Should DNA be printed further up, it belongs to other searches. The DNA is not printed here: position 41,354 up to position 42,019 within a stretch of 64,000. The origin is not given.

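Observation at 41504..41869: Second stand-alone receiver domain inserted between the pelB-like and pelD-like genes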

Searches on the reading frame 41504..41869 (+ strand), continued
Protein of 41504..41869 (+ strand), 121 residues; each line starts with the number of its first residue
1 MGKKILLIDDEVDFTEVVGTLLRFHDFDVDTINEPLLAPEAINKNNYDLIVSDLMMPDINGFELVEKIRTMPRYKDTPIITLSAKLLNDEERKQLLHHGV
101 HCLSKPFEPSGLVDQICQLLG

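Call 31: search_solved_structures(query=A2, max_evalue=1e-10)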
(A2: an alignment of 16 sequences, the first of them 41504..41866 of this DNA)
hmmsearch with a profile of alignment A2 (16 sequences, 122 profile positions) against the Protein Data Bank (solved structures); distinct sequences matched with E-value up to 1e-10: 138 (the best 60 are shown).
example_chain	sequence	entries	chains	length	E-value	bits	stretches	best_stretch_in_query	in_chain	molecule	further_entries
4ja2_A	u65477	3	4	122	2.3e-25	92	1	1-121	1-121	Response regulator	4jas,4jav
3dge_C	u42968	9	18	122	1.2e-24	89.7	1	1-121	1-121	Response regulator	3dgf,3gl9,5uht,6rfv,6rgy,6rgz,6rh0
6azr_B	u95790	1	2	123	1.2e-24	89.7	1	1-121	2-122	Chemotaxis regulator-transmits chemoreceptor signals to flagelllar motor components CheY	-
6rh1_C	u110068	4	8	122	1.9e-23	85.8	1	1-121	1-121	Response regulator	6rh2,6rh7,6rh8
9lbr_A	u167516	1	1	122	2.7e-23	85.3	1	1-121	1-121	Response regulator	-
9of5_A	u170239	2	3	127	5.8e-20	74.6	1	3-120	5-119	PmrA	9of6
9of8_A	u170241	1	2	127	6.3e-20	74.5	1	3-120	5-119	PmrA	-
7m0s_A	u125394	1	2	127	6.3e-20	74.5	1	3-120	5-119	Two-component system response regulator PmrA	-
9of7_A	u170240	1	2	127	6.3e-20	74.5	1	3-120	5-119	PmrA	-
8imw_A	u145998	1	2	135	6.8e-20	74.4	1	3-120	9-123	Transcriptional regulator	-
9of3_A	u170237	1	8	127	7.6e-20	74.2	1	3-120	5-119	PmrA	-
9of4_A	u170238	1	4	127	8.8e-20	74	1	3-120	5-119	PmrA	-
4h60_A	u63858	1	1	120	1.7e-19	73.1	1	3-119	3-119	Chemotaxis protein CheY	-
4hnr_A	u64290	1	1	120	1.7e-19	73.1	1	3-119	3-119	Chemotaxis protein CheY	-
3nhz_A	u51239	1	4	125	7.2e-19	71.1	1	1-120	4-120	Two component system transcriptional regulator mtrA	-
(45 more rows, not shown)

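Call 36: find_related_loci(query=A2, collection=metagenome_contigs, flank=6000)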
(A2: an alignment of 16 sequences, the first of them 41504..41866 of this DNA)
Query A2 (121 aa) in metagenome_contigs; peptide patterns used: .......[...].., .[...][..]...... (x = any residue, [..] = any of these).
600 stretches matched a pattern (row limit reached: there are more); 533 encode a relative of the query (tblastn E <= 1e-3); the best 80 are kept; 80 distinct loci.
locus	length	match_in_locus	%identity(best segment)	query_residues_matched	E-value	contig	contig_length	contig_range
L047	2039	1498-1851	35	3-120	2e-18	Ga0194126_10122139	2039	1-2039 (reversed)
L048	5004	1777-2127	32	4-120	2e-16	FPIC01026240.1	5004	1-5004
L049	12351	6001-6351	32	4-120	3e-16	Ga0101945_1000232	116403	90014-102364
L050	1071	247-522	36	4-95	2e-16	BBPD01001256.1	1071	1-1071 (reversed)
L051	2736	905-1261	35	5-121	4e-16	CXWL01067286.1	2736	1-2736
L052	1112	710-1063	34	3-120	7e-16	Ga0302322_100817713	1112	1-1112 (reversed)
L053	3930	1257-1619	32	2-121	1e-15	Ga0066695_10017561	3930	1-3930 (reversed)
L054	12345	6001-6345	33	5-120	2e-15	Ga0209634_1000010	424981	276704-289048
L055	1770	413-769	38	3-121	2e-15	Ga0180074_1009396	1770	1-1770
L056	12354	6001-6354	39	5-120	2e-15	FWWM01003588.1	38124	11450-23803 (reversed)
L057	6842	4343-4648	32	3-101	3e-15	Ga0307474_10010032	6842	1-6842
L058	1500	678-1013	34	3-116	2e-15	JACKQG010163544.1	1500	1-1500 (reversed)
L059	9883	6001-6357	31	5-121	4e-15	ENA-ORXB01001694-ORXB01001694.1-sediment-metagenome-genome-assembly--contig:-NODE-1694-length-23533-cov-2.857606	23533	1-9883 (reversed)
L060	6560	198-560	31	2-121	6e-15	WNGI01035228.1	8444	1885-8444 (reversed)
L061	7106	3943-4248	35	4-105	5e-15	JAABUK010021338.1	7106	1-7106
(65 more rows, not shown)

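Call 46: search_protein_representatives(alignment_id=A3)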
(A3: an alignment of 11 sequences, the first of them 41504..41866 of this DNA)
Query: 11 sequences, 122 profile positions. Proteins with E-value up to 0.001 (for the whole library): 842599; up to 1e-10: 144676; up to 1e-30: 1531. The best 150 are listed.
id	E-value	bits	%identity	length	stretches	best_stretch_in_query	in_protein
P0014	1.3e-65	235.0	-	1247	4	3-120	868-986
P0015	2.8e-60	217.8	-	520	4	4-106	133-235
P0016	8.3e-60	216.2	-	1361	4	3-107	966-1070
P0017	1.3e-59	215.6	-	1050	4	5-120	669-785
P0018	1.5e-59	215.4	-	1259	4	4-119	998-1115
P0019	4.6e-59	213.9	-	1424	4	4-119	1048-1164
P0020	5.7e-59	213.5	-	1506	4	3-121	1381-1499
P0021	1.2e-58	212.5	-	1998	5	3-111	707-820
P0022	2.0e-58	211.8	-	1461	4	2-120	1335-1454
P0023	3.7e-58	210.9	-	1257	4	4-105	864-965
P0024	9.1e-58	209.6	-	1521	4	5-116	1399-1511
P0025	9.4e-57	206.4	-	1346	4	3-120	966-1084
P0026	4.6e-56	204.2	-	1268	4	4-119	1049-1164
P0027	7.5e-55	200.2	-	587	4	3-121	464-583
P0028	8.8e-55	200.0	-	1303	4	3-120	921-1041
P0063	4.4e-49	181.6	-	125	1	1-121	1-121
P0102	7.5e-45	168.0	-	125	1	4-121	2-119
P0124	2.2e-43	163.2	-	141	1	2-121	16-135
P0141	2.2e-42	160.0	-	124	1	5-121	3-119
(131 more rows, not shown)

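Call 49: find_encoding_contigs(protein=P0102, flank=8000, max_places=2)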
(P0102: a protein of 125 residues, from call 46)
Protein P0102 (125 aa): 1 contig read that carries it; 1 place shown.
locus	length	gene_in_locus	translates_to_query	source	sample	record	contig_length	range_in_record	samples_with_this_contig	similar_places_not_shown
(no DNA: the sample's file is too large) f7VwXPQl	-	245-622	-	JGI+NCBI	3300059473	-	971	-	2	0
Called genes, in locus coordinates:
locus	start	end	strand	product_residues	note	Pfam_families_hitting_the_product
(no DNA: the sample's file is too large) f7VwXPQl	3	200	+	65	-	?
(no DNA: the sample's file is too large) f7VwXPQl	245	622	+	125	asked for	PF00072:Response_reg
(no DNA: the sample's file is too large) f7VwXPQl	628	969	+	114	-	?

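Call 50: find_encoding_contigs(protein=P0124, flank=8000, max_places=2)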
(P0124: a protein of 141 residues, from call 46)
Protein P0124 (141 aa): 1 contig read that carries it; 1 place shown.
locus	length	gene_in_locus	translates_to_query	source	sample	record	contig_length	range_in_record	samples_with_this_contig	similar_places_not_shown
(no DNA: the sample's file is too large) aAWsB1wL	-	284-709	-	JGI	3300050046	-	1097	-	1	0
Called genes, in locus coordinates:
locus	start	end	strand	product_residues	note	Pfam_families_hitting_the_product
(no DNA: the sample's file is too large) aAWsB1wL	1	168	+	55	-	?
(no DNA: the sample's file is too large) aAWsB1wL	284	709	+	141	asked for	PF00072:Response_reg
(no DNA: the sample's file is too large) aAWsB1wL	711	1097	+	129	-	?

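Call 51: find_encoding_contigs(protein=P0063, flank=8000, max_places=2)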
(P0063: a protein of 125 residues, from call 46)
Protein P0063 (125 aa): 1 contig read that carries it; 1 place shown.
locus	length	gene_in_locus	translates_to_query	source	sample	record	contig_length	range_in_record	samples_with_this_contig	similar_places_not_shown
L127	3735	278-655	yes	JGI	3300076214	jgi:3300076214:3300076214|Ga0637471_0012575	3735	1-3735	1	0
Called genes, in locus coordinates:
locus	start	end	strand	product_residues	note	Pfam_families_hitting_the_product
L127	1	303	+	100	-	?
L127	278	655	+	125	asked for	PF00072:Response_reg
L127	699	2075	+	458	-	PF01590:GAF (weak), PF00990:GGDEF (weak)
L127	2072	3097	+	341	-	PF13646:HEAT_2 (faint)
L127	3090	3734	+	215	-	?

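Call 52: find_encoding_contigs(protein=P0141, flank=8000, max_places=2)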
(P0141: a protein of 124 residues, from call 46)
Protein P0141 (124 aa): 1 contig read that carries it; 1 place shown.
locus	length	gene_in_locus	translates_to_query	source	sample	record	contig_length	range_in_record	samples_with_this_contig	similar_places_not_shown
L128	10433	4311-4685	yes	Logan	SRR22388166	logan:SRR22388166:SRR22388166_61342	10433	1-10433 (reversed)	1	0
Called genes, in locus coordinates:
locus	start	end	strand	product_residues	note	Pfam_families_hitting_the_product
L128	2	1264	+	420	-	?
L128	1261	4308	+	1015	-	PF13176:TPR_7 (faint), PF13428:TPR_14 (faint), PF14559:TPR_19 (faint), PF13371:TPR_9 (weak)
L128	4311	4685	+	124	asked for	PF00072:Response_reg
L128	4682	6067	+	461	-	PF01590:GAF, PF13492:GAF_3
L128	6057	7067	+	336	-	-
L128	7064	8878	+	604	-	PF13646:HEAT_2 (faint)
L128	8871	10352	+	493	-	PF11997:DUF3492, PF13439:Glyco_transf_4 (faint), PF20706:GT4-conflict (weak), PF00534:Glycos_transf_1, PF13692:Glyco_trans_1_4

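Call 53: predict_structure(alignment_id=A3)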
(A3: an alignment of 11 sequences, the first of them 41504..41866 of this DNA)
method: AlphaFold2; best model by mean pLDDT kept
length: 121 residues; sequences in the alignment: 11
mean_pLDDT: 94.1   pTM: 0.88
mean pLDDT of the five models: 94.1, 93.2, 93.0, 92.3, 92.3
residues with pLDDT >= 90: 109; 70-90: 11; 50-70: 1; < 50: 0
segments of 3 or more residues with pLDDT < 50: none
pLDDT, mean of each block of 10 residues (from residue 1): 92 95 96 94 96 92 94 96 93 94 92 96 85
secondary structure, 60 per line:
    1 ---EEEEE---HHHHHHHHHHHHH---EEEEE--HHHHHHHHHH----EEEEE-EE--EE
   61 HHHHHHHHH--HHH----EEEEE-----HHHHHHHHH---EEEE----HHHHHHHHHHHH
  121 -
elements in order: E4-8 H12-24 E28-32 H35-44 E49-53 H61-69 E79-83 H89-97 E101-104 H109-120

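Call 58: fold_search(model_id=the predicted structure, library=pdb)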
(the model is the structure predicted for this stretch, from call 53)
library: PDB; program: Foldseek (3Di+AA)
matches with E <= 10: 1657; with E <= 0.001: 562
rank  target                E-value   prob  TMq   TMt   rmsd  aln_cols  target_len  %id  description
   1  3dge_C                1.6e-10  1.00  0.89  0.88   1.8       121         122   32  Structure of a histidine kinase-response regulator complex reveals insights into Two-component signaling and a novel c (released 2009-07-07)
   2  5uht_B                2.2e-10  1.00  0.90  0.90   1.7       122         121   32  Structure of the Thermotoga maritima HK853-BeF3-RR468 complex at pH 5.0 (released 2017-12-27)
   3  4ja2                  4.5e-10  1.00  0.88  0.88   1.8       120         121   32  Structural basis of a rationally rewired protein-protein interface (RR468mutant V13P, L14I, I17M and N21V) (released 2013-09-04)
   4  3gl9_B                5.4e-10  1.00  0.86  0.86   1.9       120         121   32  The structure of a histidine kinase-response regulator complex sheds light into two-component signaling and reveals a  (released 2009-10-27)
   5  6rh1_C                6.2e-10  1.00  0.88  0.89   1.8       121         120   30  Revisiting pH-gated conformational switch. Complex HK853-RR468 D53A pH 7 (released 2020-02-19)
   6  4h60                  6.2e-10  1.00  0.88  0.88   1.9       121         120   30  High resolution structure of Vibrio cholerae chemotaxis protein CheY4 crystallized in low pH (4.0) condition (released 2013-08-07)
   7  6rh8_C                6.6e-10  1.00  0.88  0.88   1.8       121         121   30  Revisiting pH-gated conformational switch. Complex HK853 mutant H260A -RR468 mutant D53A pH 5.3 (released 2020-02-19)
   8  4hnr                  8.6e-10  1.00  0.88  0.89   2.1       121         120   30  High resolution structure of Chemotaxis response regulator CheY4 of Vibrio cholerae (released 2013-10-02)
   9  4jav_D                1.4e-09  1.00  0.88  0.88   1.9       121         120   31  Structural basis of a rationally rewired protein-protein interface (HK853wt and RR468mutant V13P, L14I, I17M and N21V) (released 2013-09-04)
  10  9dvt_R                1.9e-09  1.00  0.85  0.46   2.2       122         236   29  Cryo-EM structure of RpaA bound to PkaiBC DNA and the CTD of the alpha subunit of RNAP from the cyanobacterium Synecho (released 2025-10-15)
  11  1zes_B                3.2e-09  1.00  0.82  0.84   2.2       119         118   27  BeF3- activated PhoB receiver domain (released 2005-09-20)
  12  1zes_C                3.6e-09  1.00  0.84  0.85   2.1       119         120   27  BeF3- activated PhoB receiver domain (released 2005-09-20)
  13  9of3_A                4.4e-09  1.00  0.85  0.85   1.8       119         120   32  Structure of the Acinetobacter baumannii Response Regulator PmrA Receiver Domain D10N mutation (released 2025-11-26)
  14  9dvt_S                6.5e-09  1.00  0.87  0.48   1.9       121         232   28  Cryo-EM structure of RpaA bound to PkaiBC DNA and the CTD of the alpha subunit of RNAP from the cyanobacterium Synecho (released 2025-10-15)
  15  1zes_A                6.9e-09  1.00  0.84  0.84   2.1       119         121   27  BeF3- activated PhoB receiver domain (released 2005-09-20)
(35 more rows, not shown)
